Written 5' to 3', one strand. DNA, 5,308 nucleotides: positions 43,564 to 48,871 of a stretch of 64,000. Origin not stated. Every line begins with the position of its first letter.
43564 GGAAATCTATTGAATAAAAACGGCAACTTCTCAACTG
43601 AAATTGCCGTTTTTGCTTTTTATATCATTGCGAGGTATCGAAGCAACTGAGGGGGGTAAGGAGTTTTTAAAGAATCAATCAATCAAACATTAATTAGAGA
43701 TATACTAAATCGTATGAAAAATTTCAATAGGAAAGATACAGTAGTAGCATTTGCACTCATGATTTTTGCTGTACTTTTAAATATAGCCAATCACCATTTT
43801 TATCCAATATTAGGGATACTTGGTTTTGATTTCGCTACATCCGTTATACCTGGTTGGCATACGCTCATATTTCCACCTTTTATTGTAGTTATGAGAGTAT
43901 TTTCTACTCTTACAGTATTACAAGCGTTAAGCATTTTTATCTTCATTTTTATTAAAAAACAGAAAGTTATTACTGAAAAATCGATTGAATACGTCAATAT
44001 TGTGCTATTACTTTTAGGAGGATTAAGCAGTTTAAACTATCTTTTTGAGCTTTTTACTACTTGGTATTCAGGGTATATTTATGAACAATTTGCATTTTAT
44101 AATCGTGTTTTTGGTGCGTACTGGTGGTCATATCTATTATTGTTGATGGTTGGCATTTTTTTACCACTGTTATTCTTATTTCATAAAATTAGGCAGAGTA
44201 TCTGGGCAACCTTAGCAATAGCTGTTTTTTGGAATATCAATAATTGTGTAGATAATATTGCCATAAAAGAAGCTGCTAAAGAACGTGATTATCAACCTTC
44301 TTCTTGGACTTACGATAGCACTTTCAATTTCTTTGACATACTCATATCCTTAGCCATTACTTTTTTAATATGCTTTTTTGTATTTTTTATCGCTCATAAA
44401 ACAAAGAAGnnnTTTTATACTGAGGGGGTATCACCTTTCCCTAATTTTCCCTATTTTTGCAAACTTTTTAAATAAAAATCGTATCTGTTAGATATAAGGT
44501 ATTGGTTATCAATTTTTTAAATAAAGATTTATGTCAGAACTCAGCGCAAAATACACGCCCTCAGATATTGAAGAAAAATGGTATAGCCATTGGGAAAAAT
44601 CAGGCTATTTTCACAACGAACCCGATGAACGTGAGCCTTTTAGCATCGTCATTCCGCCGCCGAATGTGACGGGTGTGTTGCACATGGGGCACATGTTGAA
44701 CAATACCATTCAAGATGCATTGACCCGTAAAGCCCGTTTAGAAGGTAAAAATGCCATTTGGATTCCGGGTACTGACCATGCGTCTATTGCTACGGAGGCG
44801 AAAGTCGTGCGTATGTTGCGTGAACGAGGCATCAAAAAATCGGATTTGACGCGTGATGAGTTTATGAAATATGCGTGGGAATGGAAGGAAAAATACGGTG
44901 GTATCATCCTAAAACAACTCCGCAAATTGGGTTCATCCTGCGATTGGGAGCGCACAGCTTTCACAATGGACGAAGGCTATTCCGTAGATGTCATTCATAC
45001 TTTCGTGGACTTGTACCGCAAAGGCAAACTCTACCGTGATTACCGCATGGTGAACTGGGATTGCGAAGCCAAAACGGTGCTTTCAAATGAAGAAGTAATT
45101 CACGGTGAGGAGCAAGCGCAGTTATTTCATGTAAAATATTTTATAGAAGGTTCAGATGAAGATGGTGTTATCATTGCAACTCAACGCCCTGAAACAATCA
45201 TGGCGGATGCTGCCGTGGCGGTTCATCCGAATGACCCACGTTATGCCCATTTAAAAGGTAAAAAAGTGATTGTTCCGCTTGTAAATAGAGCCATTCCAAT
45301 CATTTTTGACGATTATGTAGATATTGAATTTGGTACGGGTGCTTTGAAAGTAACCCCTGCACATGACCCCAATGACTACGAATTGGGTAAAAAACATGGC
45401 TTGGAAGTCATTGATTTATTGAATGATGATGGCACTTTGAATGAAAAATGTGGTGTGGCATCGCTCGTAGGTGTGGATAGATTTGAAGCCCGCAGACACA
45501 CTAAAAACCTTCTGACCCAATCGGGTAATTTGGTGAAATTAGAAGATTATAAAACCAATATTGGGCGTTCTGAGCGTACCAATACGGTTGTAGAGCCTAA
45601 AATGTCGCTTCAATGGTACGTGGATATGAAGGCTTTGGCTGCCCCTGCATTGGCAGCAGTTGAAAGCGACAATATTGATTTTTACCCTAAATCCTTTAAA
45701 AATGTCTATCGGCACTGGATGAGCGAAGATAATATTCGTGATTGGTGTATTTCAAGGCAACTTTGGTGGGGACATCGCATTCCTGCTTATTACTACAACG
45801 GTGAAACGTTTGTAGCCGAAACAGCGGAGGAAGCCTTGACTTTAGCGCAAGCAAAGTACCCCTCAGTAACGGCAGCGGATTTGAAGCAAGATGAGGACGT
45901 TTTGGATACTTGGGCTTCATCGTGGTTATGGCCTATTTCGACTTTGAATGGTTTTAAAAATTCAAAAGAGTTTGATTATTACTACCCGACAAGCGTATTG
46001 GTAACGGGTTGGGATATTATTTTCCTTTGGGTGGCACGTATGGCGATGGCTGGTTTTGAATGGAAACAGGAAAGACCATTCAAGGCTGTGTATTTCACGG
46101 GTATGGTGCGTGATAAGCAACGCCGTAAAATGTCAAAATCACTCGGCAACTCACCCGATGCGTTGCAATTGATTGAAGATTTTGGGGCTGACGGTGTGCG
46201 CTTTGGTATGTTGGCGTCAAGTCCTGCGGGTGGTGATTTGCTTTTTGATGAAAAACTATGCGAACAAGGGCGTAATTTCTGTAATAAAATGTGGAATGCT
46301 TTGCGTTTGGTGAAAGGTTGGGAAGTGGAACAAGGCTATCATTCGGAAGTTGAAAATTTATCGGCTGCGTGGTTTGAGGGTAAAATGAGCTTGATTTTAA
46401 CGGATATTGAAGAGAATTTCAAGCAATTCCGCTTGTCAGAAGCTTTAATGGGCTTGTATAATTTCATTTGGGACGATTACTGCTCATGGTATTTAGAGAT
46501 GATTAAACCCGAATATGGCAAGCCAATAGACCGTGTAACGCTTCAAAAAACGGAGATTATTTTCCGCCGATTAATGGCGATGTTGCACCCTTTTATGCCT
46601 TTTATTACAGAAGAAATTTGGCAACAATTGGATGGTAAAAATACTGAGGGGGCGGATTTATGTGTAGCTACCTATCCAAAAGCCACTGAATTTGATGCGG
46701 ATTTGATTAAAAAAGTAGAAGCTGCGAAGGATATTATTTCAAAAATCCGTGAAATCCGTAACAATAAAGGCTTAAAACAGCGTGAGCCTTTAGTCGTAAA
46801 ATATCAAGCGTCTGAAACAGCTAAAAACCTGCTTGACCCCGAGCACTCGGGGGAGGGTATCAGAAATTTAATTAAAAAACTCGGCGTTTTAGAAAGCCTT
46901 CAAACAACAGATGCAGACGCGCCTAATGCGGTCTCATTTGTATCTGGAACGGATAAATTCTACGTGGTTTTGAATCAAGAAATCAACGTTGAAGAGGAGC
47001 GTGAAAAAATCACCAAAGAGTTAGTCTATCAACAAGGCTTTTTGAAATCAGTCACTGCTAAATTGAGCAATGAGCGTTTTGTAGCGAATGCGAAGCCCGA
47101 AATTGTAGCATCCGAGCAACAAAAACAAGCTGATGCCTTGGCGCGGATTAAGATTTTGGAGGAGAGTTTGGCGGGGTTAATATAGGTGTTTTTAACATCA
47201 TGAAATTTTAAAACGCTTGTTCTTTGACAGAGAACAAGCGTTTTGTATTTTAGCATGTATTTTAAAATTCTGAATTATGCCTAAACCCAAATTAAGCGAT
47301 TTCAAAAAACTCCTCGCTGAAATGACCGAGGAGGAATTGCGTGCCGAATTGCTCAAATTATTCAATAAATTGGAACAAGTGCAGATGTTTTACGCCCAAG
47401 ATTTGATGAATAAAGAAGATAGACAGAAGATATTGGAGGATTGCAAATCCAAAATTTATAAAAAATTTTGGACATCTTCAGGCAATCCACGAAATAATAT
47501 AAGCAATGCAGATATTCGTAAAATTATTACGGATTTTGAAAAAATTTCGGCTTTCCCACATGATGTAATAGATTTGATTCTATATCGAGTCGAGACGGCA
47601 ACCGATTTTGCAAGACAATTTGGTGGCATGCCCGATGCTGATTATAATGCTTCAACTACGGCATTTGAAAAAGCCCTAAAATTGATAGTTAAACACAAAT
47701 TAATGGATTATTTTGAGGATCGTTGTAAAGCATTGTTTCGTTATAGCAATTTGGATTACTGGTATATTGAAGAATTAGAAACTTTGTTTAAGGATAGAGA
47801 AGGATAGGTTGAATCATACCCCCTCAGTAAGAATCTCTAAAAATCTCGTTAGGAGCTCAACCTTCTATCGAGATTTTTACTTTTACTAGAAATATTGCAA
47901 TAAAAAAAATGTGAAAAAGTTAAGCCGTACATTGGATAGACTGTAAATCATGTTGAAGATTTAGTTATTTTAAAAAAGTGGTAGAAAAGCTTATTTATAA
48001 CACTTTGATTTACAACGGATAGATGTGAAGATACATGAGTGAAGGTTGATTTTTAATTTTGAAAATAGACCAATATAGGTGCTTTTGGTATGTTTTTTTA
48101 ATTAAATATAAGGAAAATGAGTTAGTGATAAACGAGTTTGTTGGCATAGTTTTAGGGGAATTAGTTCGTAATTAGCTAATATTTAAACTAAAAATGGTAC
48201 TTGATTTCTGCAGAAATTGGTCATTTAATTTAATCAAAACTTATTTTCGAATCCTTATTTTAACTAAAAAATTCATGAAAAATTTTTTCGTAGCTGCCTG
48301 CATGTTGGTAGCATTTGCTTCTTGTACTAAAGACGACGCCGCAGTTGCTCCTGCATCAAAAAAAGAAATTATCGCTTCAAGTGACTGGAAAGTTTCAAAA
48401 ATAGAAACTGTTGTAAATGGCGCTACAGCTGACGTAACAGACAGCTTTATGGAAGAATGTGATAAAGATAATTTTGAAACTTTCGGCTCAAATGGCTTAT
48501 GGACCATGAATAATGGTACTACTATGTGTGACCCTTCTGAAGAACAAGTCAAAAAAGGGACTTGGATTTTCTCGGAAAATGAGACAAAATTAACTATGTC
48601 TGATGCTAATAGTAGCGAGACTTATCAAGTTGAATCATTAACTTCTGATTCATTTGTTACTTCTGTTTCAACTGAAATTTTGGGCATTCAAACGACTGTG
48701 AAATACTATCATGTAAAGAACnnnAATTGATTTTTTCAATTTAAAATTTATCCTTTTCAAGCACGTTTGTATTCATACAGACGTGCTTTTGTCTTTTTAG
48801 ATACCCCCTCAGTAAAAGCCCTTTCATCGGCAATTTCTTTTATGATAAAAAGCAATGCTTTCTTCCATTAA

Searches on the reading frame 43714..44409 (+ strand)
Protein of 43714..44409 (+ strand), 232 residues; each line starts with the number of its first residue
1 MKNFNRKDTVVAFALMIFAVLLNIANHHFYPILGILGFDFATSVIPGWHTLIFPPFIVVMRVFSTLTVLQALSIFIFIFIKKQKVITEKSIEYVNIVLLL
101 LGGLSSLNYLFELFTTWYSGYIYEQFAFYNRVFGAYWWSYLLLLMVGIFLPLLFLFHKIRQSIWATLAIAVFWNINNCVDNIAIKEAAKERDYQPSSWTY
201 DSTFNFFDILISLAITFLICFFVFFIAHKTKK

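Call 18: search_protein_families(library=pfam, proteins=[window:43714-44409:+], max_evalue=0.00001)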
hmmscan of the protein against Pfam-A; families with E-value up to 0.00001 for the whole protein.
window:43714-44409:+ (232 aa): 0 families

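Call 72: search_protein_families(library=padloc, proteins=[window:43714-44409:+], max_evalue=0.01)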
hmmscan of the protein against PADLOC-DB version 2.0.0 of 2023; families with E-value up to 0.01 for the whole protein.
window:43714-44409:+ (232 aa): 1 family
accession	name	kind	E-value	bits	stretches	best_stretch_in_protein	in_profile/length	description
PDLC00221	KwaA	-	0.0023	15.9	1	9-40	100-131/173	Unknown function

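Call 73: search_protein_families(library=phrogs, proteins=[window:43714-44409:+], max_evalue=0.01)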
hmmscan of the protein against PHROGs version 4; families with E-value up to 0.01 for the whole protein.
window:43714-44409:+ (232 aa): 0 families

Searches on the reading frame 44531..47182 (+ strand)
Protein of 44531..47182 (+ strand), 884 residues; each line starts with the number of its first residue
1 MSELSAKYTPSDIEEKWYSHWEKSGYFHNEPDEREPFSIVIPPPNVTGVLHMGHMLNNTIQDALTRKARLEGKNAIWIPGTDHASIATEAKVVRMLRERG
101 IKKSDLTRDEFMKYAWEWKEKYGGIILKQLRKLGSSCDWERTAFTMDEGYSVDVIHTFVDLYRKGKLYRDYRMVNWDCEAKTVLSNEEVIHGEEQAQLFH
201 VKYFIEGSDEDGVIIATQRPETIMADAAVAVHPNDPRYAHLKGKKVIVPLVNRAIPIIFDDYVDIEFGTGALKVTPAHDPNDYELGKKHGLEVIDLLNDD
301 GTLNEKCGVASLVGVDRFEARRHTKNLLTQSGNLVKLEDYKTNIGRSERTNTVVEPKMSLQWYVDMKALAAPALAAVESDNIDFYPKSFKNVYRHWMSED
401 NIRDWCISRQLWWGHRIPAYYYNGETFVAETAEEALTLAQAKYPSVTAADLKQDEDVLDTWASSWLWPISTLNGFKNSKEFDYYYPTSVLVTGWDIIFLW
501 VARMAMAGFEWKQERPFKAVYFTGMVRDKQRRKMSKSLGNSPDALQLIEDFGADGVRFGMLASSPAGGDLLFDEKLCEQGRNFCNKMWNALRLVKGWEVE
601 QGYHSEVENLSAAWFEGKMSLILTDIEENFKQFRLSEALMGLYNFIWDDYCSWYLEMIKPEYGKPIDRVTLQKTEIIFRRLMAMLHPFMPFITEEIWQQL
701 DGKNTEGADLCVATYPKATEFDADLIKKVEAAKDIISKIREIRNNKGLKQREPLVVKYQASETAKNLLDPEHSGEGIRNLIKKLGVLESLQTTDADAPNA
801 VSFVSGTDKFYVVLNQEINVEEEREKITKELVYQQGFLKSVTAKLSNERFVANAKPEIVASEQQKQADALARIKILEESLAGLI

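Call 67: search_protein_families(library=pfam, proteins=[window:44531-47182:+], max_evalue=0.00001)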
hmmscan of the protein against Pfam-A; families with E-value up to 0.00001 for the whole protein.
window:44531-47182:+ (884 aa): 5 families
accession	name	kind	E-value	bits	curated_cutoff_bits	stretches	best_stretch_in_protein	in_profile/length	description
PF00133.28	tRNA-synt_1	-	3.4e-122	408.6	22.7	1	16-570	1-411/414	tRNA synthetases class I (I, L, M and V)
PF08264.19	Anticodon_1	-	6.2e-32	111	25.1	1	613-756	2-146/148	Anticodon-binding domain of tRNA ligase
PF09334.17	tRNA-synt_1g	-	2.1e-15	56.8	20.1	1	349-575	171-369/391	tRNA synthetases class I (M)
PF13603.12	tRNA-synt_1_2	-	4.7e-10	39.7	25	1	242-300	85-143/185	Leucyl-tRNA synthetase, editing domain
PF10458.14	Val_tRNA-synt_C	-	8.2e-09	36.1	25.9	1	819-883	1-65/66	Valyl tRNA synthetase tRNA binding arm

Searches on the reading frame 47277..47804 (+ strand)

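Call 81: search_protein_families(library=pfam, proteins=[window:47277-47804:+], max_evalue=0.01)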
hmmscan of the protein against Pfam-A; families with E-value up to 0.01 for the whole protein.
window:47277-47804:+ (176 aa): 1 family
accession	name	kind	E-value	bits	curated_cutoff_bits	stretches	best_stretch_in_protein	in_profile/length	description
PF19652.4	DUF6155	-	2.6e-15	57.1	27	1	8-156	5-150/170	Family of unknown function (DUF6155)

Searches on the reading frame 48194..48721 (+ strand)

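Call 81: search_protein_families(library=pfam, proteins=[window:48194-48721:+], max_evalue=0.01)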
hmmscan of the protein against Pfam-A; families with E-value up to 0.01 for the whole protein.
window:48194-48721:+ (176 aa): 1 family
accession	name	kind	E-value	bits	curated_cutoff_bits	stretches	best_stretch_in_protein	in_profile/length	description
PF13648.12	Lipocalin_4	-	5e-05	24.5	22.4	1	65-155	5-88/89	Lipocalin-like domain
